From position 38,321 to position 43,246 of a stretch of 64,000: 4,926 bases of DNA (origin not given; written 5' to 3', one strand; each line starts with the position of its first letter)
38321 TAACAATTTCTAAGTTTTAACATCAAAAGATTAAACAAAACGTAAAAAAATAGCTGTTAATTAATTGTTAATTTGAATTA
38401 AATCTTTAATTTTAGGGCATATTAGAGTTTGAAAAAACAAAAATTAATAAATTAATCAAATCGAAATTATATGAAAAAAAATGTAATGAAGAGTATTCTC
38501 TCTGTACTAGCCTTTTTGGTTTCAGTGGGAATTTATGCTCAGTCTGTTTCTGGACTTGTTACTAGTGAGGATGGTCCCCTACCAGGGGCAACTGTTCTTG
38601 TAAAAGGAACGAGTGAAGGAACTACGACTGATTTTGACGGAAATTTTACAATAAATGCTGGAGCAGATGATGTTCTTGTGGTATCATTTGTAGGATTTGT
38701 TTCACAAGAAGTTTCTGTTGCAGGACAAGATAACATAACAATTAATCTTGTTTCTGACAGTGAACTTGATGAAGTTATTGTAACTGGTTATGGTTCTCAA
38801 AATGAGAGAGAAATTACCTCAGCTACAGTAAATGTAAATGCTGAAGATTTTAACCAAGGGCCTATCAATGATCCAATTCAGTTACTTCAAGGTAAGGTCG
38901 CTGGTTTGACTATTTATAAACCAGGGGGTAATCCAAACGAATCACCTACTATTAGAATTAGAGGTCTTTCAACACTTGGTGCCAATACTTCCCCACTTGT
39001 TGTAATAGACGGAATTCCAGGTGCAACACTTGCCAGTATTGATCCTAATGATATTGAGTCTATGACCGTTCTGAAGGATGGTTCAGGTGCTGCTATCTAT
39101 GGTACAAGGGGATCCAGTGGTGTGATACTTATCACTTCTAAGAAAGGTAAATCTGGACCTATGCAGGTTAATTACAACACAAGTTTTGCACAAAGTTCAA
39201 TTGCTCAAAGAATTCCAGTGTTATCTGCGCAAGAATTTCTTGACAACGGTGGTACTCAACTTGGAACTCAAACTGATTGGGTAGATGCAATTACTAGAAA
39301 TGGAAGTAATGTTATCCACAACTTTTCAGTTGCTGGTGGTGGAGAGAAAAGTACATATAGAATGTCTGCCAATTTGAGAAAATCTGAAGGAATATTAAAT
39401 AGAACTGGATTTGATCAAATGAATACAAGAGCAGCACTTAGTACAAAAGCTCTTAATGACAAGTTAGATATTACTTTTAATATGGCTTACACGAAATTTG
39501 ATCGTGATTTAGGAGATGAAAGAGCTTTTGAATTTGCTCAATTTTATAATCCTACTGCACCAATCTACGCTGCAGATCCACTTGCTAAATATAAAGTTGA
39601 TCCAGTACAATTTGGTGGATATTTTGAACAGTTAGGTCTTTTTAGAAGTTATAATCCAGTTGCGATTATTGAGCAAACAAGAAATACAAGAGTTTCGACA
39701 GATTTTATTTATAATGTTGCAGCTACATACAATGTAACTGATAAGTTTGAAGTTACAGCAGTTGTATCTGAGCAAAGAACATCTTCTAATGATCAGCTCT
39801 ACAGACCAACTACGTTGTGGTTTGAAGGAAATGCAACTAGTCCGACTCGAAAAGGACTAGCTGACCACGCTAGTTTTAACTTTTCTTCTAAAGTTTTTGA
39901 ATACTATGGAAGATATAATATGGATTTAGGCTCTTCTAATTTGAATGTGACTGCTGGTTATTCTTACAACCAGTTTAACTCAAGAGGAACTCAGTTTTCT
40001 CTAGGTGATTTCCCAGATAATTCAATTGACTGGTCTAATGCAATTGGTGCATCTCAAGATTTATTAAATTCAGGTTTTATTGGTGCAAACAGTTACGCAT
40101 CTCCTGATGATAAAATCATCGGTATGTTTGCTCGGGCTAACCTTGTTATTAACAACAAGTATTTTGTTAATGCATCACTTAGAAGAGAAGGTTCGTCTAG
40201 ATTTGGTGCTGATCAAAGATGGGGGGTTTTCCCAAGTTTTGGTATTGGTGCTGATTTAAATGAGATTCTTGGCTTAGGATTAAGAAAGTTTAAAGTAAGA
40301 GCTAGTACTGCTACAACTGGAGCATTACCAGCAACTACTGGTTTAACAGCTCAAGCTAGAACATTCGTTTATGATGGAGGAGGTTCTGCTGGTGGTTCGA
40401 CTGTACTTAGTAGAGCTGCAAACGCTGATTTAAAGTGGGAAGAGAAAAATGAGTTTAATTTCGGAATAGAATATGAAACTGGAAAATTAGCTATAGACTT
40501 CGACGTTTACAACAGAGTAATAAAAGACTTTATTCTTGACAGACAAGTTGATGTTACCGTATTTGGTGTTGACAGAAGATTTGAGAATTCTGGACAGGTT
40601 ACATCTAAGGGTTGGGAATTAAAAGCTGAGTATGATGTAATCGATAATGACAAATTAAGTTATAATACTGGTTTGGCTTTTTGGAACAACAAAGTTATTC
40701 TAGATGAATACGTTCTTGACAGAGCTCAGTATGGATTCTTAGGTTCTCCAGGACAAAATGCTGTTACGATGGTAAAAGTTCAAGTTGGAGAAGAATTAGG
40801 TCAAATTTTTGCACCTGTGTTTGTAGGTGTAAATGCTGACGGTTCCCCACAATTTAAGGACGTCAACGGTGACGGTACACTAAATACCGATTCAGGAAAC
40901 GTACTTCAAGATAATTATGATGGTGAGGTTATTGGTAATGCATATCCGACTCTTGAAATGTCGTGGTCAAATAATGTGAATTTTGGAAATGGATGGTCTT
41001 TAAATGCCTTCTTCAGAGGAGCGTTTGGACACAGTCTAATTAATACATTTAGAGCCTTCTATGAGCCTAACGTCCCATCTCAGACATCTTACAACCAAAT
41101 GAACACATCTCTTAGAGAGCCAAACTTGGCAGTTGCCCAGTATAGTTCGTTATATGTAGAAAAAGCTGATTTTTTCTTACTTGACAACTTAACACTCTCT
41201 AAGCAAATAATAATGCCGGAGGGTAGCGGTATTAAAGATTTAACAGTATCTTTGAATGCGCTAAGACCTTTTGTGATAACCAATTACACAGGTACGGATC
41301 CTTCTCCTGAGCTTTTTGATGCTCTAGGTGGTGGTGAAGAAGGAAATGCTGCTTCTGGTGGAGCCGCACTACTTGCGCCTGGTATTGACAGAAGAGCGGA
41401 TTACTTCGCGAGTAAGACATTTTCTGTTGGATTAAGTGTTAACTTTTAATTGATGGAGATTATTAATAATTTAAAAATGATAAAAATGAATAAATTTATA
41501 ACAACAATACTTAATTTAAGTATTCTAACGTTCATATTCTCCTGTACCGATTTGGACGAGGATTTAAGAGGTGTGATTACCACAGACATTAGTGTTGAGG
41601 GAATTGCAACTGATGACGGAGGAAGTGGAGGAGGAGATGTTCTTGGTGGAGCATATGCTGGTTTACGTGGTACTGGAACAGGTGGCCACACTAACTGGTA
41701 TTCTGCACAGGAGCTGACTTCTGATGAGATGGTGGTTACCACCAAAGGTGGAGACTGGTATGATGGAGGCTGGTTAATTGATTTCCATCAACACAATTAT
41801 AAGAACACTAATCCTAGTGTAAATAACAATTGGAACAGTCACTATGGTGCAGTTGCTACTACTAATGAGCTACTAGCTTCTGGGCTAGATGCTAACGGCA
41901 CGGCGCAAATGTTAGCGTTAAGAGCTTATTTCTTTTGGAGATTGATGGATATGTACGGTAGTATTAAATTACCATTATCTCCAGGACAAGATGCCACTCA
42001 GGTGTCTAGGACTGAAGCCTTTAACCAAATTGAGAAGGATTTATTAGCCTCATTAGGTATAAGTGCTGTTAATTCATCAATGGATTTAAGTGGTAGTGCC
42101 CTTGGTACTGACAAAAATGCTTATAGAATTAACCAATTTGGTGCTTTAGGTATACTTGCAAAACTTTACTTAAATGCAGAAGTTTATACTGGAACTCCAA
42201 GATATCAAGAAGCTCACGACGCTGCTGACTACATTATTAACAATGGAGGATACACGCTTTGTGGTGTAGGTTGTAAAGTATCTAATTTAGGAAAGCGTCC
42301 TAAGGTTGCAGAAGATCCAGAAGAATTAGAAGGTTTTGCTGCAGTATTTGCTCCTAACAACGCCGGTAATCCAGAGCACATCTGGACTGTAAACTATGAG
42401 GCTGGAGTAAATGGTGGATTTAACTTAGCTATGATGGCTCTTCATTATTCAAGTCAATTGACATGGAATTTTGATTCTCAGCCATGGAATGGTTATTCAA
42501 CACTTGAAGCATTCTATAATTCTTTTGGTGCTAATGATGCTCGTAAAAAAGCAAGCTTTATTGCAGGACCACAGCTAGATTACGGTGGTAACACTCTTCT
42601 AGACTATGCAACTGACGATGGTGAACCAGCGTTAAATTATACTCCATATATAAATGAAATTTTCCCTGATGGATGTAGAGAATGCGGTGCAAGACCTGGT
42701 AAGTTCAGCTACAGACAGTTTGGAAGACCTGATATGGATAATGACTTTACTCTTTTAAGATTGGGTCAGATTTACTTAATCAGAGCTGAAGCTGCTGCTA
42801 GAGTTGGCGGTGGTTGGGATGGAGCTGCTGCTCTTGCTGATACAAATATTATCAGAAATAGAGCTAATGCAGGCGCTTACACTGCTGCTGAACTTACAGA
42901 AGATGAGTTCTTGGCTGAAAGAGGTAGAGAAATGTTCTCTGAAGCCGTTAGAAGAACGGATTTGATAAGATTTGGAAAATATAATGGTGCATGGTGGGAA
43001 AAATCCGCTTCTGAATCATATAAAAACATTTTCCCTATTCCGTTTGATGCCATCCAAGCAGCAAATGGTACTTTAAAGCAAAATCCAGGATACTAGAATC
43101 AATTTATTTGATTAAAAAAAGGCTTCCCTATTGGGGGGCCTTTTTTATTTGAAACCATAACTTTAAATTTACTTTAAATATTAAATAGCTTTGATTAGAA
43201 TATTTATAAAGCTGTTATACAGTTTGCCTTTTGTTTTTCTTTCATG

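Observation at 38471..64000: A 26-kb PUL-like super-locus with two SusC-type transporters but no recognisable CAZyme, sulfatase, peptidase or regulator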

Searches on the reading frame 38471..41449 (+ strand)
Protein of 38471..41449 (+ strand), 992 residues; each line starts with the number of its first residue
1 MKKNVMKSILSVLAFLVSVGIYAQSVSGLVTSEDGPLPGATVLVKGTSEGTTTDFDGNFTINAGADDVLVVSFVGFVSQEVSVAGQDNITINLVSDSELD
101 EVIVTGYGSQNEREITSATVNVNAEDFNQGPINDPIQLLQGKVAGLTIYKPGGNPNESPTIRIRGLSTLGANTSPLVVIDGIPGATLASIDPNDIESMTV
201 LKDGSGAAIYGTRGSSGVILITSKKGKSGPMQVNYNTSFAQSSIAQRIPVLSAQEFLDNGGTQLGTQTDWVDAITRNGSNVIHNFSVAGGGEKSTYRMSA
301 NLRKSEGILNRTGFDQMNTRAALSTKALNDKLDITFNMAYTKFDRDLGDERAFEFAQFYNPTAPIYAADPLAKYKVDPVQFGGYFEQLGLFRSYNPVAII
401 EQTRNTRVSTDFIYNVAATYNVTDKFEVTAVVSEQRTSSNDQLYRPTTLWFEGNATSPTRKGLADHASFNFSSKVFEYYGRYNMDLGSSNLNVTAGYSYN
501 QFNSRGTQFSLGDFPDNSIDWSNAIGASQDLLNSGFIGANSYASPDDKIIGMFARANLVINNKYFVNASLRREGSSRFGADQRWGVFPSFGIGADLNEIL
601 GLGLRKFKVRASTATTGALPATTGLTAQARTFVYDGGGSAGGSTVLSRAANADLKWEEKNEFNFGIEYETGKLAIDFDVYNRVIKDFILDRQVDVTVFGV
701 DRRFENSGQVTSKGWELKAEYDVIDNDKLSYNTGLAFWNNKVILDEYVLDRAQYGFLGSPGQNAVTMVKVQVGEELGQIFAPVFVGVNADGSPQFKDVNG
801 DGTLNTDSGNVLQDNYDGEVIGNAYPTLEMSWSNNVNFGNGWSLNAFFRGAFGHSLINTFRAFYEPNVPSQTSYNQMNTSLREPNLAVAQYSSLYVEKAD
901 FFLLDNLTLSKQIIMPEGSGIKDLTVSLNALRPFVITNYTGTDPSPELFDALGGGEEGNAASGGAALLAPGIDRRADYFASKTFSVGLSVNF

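Call 3: search_protein_families(library=pfam, proteins=[window:38471-41449:+], max_evalue=0.01)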
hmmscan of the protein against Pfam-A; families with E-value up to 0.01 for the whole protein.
window:38471-41449:+ (992 aa): 4 families
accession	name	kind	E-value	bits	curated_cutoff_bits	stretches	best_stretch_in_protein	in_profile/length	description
PF07715.20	Plug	-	1.3e-17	64.6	23.9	1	113-218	3-107/107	TonB-dependent Receptor Plug Domain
PF13715.12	CarbopepD_reg_2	-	3.5e-17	62.6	32.2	1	26-104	1-88/88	CarboxypepD_reg-like domain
PF00593.30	TonB_dep_Rec_b-barrel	-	1.7e-16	61.5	27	1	375-739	38-337/436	TonB dependent receptor-like, beta-barrel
PF13620.12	CarboxypepD_reg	-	2.6e-10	40.9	32.3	1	25-91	1-77/82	Carboxypeptidase regulatory-like domain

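Call 9: search_protein_families(library=ncbifam, proteins=[window:38471-41449:+], max_evalue=0.001)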
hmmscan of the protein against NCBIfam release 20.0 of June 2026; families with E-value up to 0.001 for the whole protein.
window:38471-41449:+ (992 aa): 5 families
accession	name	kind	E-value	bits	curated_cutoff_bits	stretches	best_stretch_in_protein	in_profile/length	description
TIGR04056.1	OMP_RagA_SusC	subfamily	3.7e-171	571.7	368.25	1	25-992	2-981/981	SusC/RagA family TonB-linked outer membrane protein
TIGR04057.1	SusC_RagA_signa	signature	8.2e-15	54.3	46.2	1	194-224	1-31/31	SusC/RagA subfamily TonB-dependent outer membrane receptor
NF053692.1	BamP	equivalog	5.1e-06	26.1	230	1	10-113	5-119/251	BamP family beta-barrel-assembly machinery protein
TIGR01778.1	TonB-copper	equivalog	7.1e-06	25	472.45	0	126-245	8-127/637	TonB-dependent copper receptor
TIGR01786.1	TonB-hemlactrns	subfamily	9.9e-05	20.9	323.75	1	646-724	481-566/719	TonB-dependent hemoglobin/transferrin/lactoferrin family receptor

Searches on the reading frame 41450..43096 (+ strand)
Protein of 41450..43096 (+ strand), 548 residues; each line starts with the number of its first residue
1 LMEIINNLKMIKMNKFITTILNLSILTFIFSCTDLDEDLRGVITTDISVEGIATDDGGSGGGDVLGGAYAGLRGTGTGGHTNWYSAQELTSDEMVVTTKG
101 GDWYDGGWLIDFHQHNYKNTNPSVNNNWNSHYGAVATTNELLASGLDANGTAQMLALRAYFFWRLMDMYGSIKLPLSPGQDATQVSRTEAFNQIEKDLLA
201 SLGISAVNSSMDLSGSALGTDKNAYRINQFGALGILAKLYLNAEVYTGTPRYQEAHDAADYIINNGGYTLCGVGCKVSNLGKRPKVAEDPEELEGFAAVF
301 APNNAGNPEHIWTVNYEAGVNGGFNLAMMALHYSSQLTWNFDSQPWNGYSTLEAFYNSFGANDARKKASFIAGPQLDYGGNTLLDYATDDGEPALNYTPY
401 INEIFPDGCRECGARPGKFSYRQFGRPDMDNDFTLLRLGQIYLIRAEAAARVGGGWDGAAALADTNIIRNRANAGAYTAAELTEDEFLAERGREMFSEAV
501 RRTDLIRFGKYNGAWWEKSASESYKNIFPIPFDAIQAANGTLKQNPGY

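Call 3: search_protein_families(library=pfam, proteins=[window:41450-43096:+], max_evalue=0.01)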
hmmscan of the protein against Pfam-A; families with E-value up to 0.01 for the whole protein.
window:41450-43096:+ (548 aa): 3 families
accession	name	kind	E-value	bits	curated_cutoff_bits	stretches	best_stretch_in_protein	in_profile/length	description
PF07980.17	SusD_RagB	-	1.4e-20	74.6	23.1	1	308-548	1-297/297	SusD family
PF14322.12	SusD-like_3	-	2.3e-07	31.7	27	1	87-241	38-191/191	Starch-binding associating with outer membrane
PF12771.13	SusD-like_2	-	3.4e-05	23.3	27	1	114-174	47-115/415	Starch-binding associating with outer membrane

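Call 9: search_protein_families(library=ncbifam, proteins=[window:41450-43096:+], max_evalue=0.001)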
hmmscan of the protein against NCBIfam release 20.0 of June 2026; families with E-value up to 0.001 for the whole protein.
window:41450-43096:+ (548 aa): 1 family
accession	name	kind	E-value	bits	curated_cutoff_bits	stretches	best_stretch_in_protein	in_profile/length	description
NF033071.0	SusD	exception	2.6e-34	118.4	725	2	429-548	435-558/558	starch-binding outer membrane lipoprotein SusD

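Call 49: find_related_loci(query=window:41450-43096:+, collection=metagenome_contigs, flank=10000)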
Query window:41450-43096:+ (548 aa) in metagenome_contigs; peptide patterns used: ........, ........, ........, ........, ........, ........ (x = any residue, [..] = any of these).
93 stretches matched a pattern; 21 encode a relative of the query (tblastn E <= 1e-3); 21 distinct loci.
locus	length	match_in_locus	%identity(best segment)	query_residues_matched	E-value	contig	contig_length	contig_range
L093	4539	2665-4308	97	1-548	0e+0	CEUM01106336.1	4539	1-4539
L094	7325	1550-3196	88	1-548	0e+0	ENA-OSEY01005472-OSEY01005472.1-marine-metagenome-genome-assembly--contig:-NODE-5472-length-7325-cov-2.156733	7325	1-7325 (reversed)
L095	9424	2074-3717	88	1-548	0e+0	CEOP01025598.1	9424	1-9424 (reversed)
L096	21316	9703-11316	75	9-548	0e+0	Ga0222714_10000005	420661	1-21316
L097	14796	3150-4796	71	1-548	0e+0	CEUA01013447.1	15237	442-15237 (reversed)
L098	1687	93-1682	76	16-548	0e+0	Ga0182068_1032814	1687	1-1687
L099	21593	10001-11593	74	13-548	0e+0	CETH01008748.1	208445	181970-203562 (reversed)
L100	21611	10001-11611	69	13-548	0e+0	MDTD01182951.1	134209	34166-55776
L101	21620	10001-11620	67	10-548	0e+0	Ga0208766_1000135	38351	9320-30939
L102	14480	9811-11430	69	10-548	0e+0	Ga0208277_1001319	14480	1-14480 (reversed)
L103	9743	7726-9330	60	8-548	0e+0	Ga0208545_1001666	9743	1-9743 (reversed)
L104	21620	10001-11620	59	5-548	0e+0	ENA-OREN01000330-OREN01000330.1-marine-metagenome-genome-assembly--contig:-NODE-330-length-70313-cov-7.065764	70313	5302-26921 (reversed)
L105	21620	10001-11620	58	5-548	0e+0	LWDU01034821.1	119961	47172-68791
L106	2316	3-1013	90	212-548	0e+0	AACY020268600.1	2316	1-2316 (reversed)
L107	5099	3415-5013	58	13-548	0e+0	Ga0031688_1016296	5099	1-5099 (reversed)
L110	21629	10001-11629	55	1-548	0e+0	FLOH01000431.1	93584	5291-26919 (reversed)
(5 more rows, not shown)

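Call 52: search_protein_families(library=pfam, proteins=[L100:5812-6861:-, L100:686-2995:-, L104:5338-6393:-, L104:4297-5334:-, L104:2114-2755:-, L104:3-2141:-, L096:5541-6578:-, L096:4159-5529:+, L110:5718-6407:+, L110:4440-5714:+], max_evalue=0.001)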
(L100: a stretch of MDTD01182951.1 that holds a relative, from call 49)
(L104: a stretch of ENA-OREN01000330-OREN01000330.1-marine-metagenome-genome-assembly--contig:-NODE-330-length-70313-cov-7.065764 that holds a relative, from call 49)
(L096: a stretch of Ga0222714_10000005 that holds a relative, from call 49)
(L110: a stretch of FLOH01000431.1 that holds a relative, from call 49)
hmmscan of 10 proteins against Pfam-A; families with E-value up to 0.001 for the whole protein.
L100:5812-6861:- (350 aa): 4 families
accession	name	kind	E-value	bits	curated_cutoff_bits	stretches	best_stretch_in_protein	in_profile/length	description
PF13377.12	Peripla_BP_3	-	1.2e-20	74.7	26.5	1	185-349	2-166/167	Periplasmic binding protein-like domain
PF00532.27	Peripla_BP_1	-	1.4e-20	74.3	22.2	1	73-323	1-260/281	Periplasmic binding proteins and sugar binding domain of LacI family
PF13407.12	Peripla_BP_4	-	4.4e-18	66.2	35.1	1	76-291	1-218/258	Periplasmic binding protein domain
PF00356.27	LacI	-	1.9e-10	40.8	27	1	17-62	1-46/46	Bacterial regulatory proteins, lacI family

L100:686-2995:- (770 aa): 3 families
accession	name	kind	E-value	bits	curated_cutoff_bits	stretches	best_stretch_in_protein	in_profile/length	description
PF01515.24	PTA_PTB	-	1.2e-90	304.6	24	1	442-760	3-319/319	Phosphate acetyl/butaryl transferase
PF00390.24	malic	-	2.1e-31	109.6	23.1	1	33-164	3-182/182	Malic enzyme, N-terminal domain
PF03949.21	Malic_M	-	1.1e-22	81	23.5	1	178-374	3-233/258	Malic enzyme, NAD binding domain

L104:5338-6393:- (352 aa): 1 family
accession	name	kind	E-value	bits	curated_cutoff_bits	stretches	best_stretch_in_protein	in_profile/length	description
PF01261.30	AP_endonuc_2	-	8e-23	81.9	31.1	1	102-333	3-233/249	Xylose isomerase-like TIM barrel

L104:4297-5334:- (346 aa): 5 families
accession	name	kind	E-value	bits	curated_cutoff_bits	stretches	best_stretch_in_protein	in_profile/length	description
PF00532.27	Peripla_BP_1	-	1.3e-25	90.9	22.2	1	69-343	2-280/281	Periplasmic binding proteins and sugar binding domain of LacI family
PF13377.12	Peripla_BP_3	-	7.9e-25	88.3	26.5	1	181-346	2-167/167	Periplasmic binding protein-like domain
PF13407.12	Peripla_BP_4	-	5.3e-20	72.5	35.1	1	71-320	1-254/258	Periplasmic binding protein domain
PF00356.27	LacI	-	4.6e-09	36.4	27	1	14-57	3-46/46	Bacterial regulatory proteins, lacI family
PF08279.18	HTH_11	-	0.00029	21.1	25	0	3-35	8-40/55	HTH domain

L104:2114-2755:- (214 aa): 2 families
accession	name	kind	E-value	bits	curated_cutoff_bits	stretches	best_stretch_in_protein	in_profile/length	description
PF13419.12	HAD_2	-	2.9e-26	93.1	23.8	1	7-188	2-178/178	Haloacid dehalogenase-like hydrolase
PF00702.32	Hydrolase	-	3.4e-20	73.7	26.4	1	5-180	3-189/191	haloacid dehalogenase-like hydrolase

L104:3-2141:- (713 aa): 2 families
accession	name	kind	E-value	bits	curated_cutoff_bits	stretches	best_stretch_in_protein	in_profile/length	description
PF03632.21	Glyco_hydro_65m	-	5.7e-116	388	27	1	359-713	1-360/371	Glycosyl hydrolase family 65 central catalytic domain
PF03636.21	Glyco_hydro_65N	-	4.3e-53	180.8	26.6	1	42-300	2-230/233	Glycosyl hydrolase family 65, N-terminal domain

L096:5541-6578:- (346 aa): 6 families
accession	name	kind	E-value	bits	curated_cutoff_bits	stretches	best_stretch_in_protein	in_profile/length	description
PF00532.27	Peripla_BP_1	-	1.7e-23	83.9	22.2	1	71-341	3-278/281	Periplasmic binding proteins and sugar binding domain of LacI family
PF13377.12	Peripla_BP_3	-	3.4e-22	79.7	26.5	1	180-346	1-167/167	Periplasmic binding protein-like domain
PF13407.12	Peripla_BP_4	-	1.9e-16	60.9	35.1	1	72-317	1-251/258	Periplasmic binding protein domain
PF00356.27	LacI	-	1.1e-12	47.9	27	1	13-58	1-46/46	Bacterial regulatory proteins, lacI family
PF21135.2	DRL_cat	-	0.00018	22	27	1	13-146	9-142/164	Oxidoreductase DRL, catalytic domain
PF01381.28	HTH_3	-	0.00019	21.9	23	1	12-48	10-46/55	Helix-turn-helix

L096:4159-5529:+ (457 aa): 3 families
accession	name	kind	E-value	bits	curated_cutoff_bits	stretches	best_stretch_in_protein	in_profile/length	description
PF01408.29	GFO_IDH_MocA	-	6.6e-19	69.2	24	1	45-164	2-119/120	Oxidoreductase family, NAD-binding Rossmann fold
PF19051.5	GFO_IDH_MocA_C2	-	4e-11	43.3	23.3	1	181-263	13-98/254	Oxidoreductase family, C-terminal alpha/beta domain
PF22725.1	GFO_IDH_MocA_C3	-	8.3e-05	23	27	0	177-261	5-56/124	GFO/IDH/MocA C-terminal domain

L110:5718-6407:+ (230 aa): 2 families
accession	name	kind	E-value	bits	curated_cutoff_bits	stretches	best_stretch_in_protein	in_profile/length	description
PF00072.30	Response_reg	-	3.7e-26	91.9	30.2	1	8-116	2-110/111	Response regulator receiver domain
PF00486.34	Trans_reg_C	-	6.4e-15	55.4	26.2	1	154-226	3-77/77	Transcriptional regulatory protein, C terminal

L110:4440-5714:+ (425 aa): 3 families
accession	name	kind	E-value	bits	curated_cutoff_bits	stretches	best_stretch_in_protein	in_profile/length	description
PF02518.31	HATPase_c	-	1.8e-21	77.1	26.4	1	315-422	3-108/111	Histidine kinase-, DNA gyrase B-, and HSP90-like ATPase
PF00512.31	HisKA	-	6.8e-14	52.1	26.9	1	205-266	3-65/66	His Kinase A (phospho-acceptor) domain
PF13589.12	HATPase_c_3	-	0.00019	21.9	25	1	318-378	3-62/137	Histidine kinase-, DNA gyrase B-, and HSP90-like ATPase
